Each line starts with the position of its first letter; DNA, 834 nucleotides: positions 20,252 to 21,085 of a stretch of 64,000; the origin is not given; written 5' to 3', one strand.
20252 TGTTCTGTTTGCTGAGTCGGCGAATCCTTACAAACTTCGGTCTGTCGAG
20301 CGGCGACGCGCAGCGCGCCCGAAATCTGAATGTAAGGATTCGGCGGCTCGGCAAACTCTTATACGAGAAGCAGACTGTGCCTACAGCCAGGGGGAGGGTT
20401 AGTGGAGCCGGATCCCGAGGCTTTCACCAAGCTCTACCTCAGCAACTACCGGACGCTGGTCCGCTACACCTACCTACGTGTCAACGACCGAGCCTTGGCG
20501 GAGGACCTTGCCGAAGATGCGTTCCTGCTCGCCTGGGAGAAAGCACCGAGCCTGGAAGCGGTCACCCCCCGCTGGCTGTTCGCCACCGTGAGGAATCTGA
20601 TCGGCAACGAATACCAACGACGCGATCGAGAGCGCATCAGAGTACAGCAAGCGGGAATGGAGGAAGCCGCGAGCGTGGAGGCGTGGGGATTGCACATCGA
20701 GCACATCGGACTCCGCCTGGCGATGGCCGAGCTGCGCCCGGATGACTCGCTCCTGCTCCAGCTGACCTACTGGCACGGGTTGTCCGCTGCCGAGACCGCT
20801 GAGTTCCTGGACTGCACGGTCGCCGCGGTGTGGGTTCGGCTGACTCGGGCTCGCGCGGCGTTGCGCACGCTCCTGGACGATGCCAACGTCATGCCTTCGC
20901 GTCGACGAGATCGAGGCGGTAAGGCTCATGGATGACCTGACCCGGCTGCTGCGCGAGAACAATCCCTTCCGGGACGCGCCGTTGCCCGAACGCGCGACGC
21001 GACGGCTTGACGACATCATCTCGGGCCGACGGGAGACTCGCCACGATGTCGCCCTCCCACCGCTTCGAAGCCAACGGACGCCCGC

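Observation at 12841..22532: Six orientation-locked copies of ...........-N10-CAAAC: candidate promoter set of the island ECF sigma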

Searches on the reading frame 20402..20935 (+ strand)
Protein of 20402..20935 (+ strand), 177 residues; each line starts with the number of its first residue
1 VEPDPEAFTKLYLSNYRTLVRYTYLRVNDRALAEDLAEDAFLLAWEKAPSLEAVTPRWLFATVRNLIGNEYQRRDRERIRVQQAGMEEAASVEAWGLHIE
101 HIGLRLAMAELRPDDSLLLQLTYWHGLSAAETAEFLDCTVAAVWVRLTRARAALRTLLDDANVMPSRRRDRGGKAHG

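Call 13: search_protein_families(library=pfam, proteins=[window:20402-20935:+], max_evalue=0.01)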
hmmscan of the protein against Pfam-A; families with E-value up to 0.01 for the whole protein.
window:20402-20935:+ (177 aa): 4 families
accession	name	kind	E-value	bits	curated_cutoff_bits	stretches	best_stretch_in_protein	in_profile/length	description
PF08281.18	Sigma70_r4_2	-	2.2e-11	43.7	25.7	1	104-154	4-54/54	Sigma-70, region 4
PF04542.20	Sigma70_r2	-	3.4e-08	33.6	24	1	11-76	1-70/71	Sigma-70 region 2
PF04545.22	Sigma70_r4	-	2.2e-06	27.5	24.1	1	107-155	1-49/50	Sigma-70, region 4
PF07638.17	Sigma70_ECF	-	0.0038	17.6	21.1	1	108-157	133-182/185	ECF sigma factor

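Call 14: search_protein_families(library=ncbifam, proteins=[window:20402-20935:+], max_evalue=0.01)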
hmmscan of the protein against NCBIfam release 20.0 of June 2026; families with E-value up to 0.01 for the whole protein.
window:20402-20935:+ (177 aa): 72 families (the best 25 are shown)
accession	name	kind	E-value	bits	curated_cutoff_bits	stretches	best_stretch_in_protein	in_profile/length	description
TIGR02937.1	sigma70-ECF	superfamily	4.7e-18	65.3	42.9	1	6-157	1-164/165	sigma-70 family RNA polymerase sigma factor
TIGR02983.1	SigE-fam_strep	subfamily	8.5e-18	64.8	141.55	1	6-159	6-159/162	SigE family RNA polymerase sigma factor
NF007227.0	PRK09645.1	subfamily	1.9e-16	60.5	202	1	3-163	10-175/177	sigma-70 family RNA polymerase sigma factor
TIGR02985.1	Sig70_bacteroi1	subfamily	2.1e-16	60.6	126.4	1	6-157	1-161/162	RNA polymerase sigma-70 factor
TIGR02952.1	Sig70_famx2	equivalog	5.5e-16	58.9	206.45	1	4-158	9-170/170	ECF subfamily RNA polymerase sigma factor, BldN family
NF009170.0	PRK12517.1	subfamily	9.6e-16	57.7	197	1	8-164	25-182/188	RNA polymerase sigma factor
NF058625.1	sigma_PG0214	equivalog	3.4e-15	56.2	130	1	6-159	4-162/170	GFO_1088 family ECF-type sigma factor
NF004113.0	PRK05602.1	equivalog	1.4e-14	54.2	208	1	4-162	43-205/211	RNA polymerase sigma factor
TIGR02989.1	Sig-70_gvs1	subfamily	2.1e-14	53.8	124.55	1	6-155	1-155/158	RNA polymerase sigma-70 factor, Rhodopirellula/Verrucomicrobium family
NF009164.0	PRK12511.1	equivalog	1.2e-12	47.7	185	1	16-161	14-162/182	RNA polymerase sigma factor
TIGR02959.1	SigZ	equivalog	1.4e-12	47.8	168.65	1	17-161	6-151/170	RNA polymerase sigma factor SigZ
NF009189.0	PRK12537.1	equivalog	4.9e-12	45.7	261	1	5-157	22-180/182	RNA polymerase sigma factor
NF007216.0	PRK09638.1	equivalog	9.1e-12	45.1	194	1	4-160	16-176/180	RNA polymerase sigma factor SigY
NF009168.0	PRK12515.1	subfamily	1.8e-11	43.9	236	1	6-163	22-184/189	RNA polymerase sigma factor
NF009192.0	PRK12540.1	equivalog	2e-11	43.8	307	1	32-158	31-159/182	RNA polymerase sigma factor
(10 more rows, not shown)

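Call 16: find_homologous_proteins(query=window:20402-20935:+, max_evalue=1e-10)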
Query window:20402-20935:+ (177 aa): 59 proteins with E <= 1e-10 among 3094 candidates.
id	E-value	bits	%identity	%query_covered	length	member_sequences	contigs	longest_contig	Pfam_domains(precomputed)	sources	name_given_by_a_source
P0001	1.7e-108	378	98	100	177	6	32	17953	PF04545.23,PF04542.21,PF08281.19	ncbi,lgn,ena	-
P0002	5.1e-95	334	86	100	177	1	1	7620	PF04545.23,PF04542.21,PF08281.19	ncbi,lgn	ncbi:MAG: sigma-70 family RNA polymerase sigma factor [Microbacterium sp.]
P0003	1.3e-94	333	86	100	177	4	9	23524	PF04545.23,PF04542.21,PF08281.19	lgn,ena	-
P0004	5.8e-65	236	61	100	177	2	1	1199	PF04542.21,PF08281.19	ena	-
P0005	1.0e-63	232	71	83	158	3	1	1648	PF04542.21,PF08281.19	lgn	-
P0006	2.0e-59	218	58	99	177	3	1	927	PF04545.23,PF04542.21,PF08281.19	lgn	-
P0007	1.6e-58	215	60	98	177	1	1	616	PF08281.19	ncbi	-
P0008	5.1e-57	210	58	97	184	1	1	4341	PF04542.21,PF08281.19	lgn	-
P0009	4.3e-56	207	58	96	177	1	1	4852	PF04545.23,PF08281.19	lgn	-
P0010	2.0e-51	192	58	90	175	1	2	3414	PF04542.21,PF08281.19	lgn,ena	-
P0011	5.3e-51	191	53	100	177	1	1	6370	PF04545.23,PF04542.21,PF08281.19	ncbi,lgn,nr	ncbi:MAG: RNA polymerase sigma factor [Microbacterium sp.]|nr:RNA polymerase sigma factor [Microbact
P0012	4.3e-50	188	57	90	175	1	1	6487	PF04545.23,PF08281.19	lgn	-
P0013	4.3e-50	188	53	98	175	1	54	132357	PF04545.23,PF04542.21,PF08281.19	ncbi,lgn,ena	-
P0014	5.3e-49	184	53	98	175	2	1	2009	PF04545.23,PF04542.21,PF08281.19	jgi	-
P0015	5.8e-48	181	54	82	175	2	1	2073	PF04545.23,PF04542.21,PF08281.19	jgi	-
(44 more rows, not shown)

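Call 18: find_related_loci(query=A1, collection=genome_contigs, flank=10000)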
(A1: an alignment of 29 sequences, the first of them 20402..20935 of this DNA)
Query A1 (177 aa) in genome_contigs; peptide patterns used: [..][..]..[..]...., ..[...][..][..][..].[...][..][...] (x = any residue, [..] = any of these).
92 stretches matched a pattern; 69 encode a relative of the query (tblastn E <= 1e-3); 69 distinct loci.
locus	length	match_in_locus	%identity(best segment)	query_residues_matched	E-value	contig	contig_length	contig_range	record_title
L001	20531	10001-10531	97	1-177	2e-111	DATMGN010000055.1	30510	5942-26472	MAG TPA_asm: Microbacteriaceae bacterium isolate SMAG_U13490 k141_189922, whole genome shotgun sequence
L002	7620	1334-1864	85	1-177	5e-91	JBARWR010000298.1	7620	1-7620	MAG: Microbacterium sp. isolate MFD12211_ilm_asm_bin10 k127_23033, whole genome shotgun sequence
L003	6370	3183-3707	53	3-177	3e-49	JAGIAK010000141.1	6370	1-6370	MAG: Microbacterium sp. isolate BIN20 scaffold141_cov0, whole genome shotgun sequence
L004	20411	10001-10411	50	8-144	1e-36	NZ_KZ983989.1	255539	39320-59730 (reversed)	Leucobacter sp. wl10 Scaffold3, whole genome shotgun sequence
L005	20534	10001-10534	48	1-177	5e-34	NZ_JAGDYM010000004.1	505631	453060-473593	Leucobacter weissii strain S27 Scaffold2_1, whole genome shotgun sequence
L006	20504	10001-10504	40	2-167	9e-27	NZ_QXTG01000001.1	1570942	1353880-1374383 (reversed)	Amnibacterium setariae strain DD4a contig1, whole genome shotgun sequence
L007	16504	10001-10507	40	2-167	2e-25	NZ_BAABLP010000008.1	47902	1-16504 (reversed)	Amnibacterium soli strain JCM 19015 sequence08, whole genome shotgun sequence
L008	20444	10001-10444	38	8-159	2e-24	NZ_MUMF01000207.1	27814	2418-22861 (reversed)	Streptomyces tricolor strain NRRL B-16925 NRRL_B-16925_contig_208, whole genome shotgun sequence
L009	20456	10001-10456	37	3-158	9e-24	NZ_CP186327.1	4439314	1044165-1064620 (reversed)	Sinomonas sp. P47F7 chromosome, complete genome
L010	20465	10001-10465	39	6-166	9e-24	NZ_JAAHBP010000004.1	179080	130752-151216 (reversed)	Streptomyces sp. D2-8 contig4, whole genome shotgun sequence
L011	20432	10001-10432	39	8-155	1e-23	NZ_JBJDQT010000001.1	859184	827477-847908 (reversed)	Streptomyces sp. NPDC004065 NPDC004065_130_D9.ctg-0001, whole genome shotgun sequence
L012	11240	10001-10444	36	8-159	1e-23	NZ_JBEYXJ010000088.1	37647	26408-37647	Streptomyces sp. NPDC046881 NPDC046881_58_A1.ctg-0088, whole genome shotgun sequence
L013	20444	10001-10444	38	8-159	1e-23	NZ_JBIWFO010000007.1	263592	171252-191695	Streptomyces sp. NPDC096310 NPDC096310_262_A11.ctg-0007, whole genome shotgun sequence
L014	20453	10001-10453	38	4-158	2e-23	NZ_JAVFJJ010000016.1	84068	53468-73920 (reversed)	Sinomonas sp. ASV322 Scaffold16, whole genome shotgun sequence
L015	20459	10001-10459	37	8-161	3e-23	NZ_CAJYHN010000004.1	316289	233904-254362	MAG: uncultured Microbacterium sp. isolate S3C2912_SP226, whole genome shotgun sequence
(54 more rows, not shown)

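Call 30: search_solved_structures(query=window:20402-20935:+, max_evalue=0.001)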
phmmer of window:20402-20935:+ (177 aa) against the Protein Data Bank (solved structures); distinct sequences matched with E-value up to 0.001: 5.
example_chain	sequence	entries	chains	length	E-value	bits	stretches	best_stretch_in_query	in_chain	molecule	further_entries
6dv9_F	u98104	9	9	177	1.5e-09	41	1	10-162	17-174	ECF RNA polymerase sigma factor SigL | RNA polymerase sigma factor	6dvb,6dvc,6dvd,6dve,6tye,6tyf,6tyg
6dxo_A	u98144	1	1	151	6.8e-09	38.9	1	4-73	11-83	RNA polymerase ECF-subfamily sigma factor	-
5uxx_A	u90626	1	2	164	7.5e-07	32.2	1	31-158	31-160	RNA polymerase sigma factor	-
6jcy_F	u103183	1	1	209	4.3e-05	26.5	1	29-176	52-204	ECF RNA polymerase sigma factor SigH,ECF RNA polymerase sigma factor SigE,ECF RNA polymera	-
7qh5_A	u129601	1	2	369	0.00015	24.8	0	108-159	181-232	RNA polymerase sigma factor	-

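Call 52: find_encoding_contigs(protein=P0013, flank=10000, max_places=3)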
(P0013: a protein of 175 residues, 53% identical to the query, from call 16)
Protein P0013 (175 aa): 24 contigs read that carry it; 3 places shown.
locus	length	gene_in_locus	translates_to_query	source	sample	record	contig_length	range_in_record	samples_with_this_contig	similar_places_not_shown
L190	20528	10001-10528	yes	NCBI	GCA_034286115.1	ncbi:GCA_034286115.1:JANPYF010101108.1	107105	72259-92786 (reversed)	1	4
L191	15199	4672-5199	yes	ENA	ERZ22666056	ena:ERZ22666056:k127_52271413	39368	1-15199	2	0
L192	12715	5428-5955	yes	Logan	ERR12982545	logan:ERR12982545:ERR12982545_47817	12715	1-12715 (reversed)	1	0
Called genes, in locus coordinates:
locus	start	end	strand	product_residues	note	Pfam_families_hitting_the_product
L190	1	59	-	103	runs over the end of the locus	PF00491:Arginase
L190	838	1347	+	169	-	PF13302:Acetyltransf_3, PF13420:Acetyltransf_4, PF00583:Acetyltransf_1, PF13673:Acetyltransf_10 (weak), PF13508:Acetyltransf_7, PF08445:FR47 (weak)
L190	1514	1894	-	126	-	PF04343:DUF488, PF22751:DUF488-N3a, PF22752:DUF488-N3i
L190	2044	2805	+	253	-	PF00106:adh_short, PF01370:Epimerase (weak), PF08659:KR, PF13561:adh_short_C2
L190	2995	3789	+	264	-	PF00378:ECH_1, PF16113:ECH_2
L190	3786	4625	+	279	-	PF00106:adh_short, PF08659:KR (weak), PF13561:adh_short_C2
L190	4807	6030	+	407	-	PF13784:Fic_N (weak), PF02661:Fic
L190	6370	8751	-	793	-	-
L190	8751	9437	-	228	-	PF00005:ABC_tran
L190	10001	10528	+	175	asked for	PF04542:Sigma70_r2 (weak), PF08281:Sigma70_r4_2, PF04545:Sigma70_r4 (weak)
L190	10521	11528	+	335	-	-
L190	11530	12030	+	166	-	-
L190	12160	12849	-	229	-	PF08348:PAS_6, PF13309:HTH_22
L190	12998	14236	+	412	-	PF00083:Sugar_tr, PF07690:MFS_1, PF12832:MFS_1_like (faint), PF00083:Sugar_tr, PF07690:MFS_1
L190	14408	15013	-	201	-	PF01081:Aldolase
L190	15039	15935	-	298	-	PF00294:PfkB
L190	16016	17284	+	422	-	PF01168:Ala_racemase_N (weak), PF14031:D-ser_dehydrat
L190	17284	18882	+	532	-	PF07969:Amidohydro_3, PF01979:Amidohydro_1 (faint)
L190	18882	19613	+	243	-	PF09339:HTH_IclR, PF12802:MarR_2 (weak), PF25213:HVO_A0261_N (weak), PF01614:IclR_C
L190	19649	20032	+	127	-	PF01042:Ribonuc_L-PSP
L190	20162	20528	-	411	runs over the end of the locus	PF00155:Aminotran_1_2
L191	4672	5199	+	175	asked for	PF04542:Sigma70_r2 (weak), PF08281:Sigma70_r4_2, PF04545:Sigma70_r4 (weak)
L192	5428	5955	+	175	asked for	PF04542:Sigma70_r2 (weak), PF08281:Sigma70_r4_2, PF04545:Sigma70_r4 (weak)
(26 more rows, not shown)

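Call 68: find_encoding_contigs(protein=window:20402-20935:+, flank=10000, max_places=4)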
Protein window:20402-20935:+ (177 aa): 1 contig read that carries it; 1 place shown.
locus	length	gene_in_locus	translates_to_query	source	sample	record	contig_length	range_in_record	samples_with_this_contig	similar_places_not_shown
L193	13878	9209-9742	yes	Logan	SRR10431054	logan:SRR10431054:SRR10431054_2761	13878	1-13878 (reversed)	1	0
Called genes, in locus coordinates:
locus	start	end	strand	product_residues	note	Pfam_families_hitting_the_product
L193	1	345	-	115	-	?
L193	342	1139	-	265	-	PF02463:SMC_N (faint), PF13476:AAA_23, PF00005:ABC_tran, PF13175:AAA_15 (faint), PF13304:AAA_21 (weak)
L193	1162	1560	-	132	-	-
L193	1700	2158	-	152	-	-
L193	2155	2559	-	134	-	PF04542:Sigma70_r2 (faint)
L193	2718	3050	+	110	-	-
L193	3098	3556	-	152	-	-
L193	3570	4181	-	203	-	-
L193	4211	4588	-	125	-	-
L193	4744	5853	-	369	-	PF02687:FtsX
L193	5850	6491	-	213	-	PF00005:ABC_tran, PF13304:AAA_21 (weak)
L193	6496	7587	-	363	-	PF01471:PG_binding_1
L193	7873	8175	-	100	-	-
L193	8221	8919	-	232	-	-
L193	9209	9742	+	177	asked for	PF04542:Sigma70_r2, PF08281:Sigma70_r4_2, PF04545:Sigma70_r4 (weak)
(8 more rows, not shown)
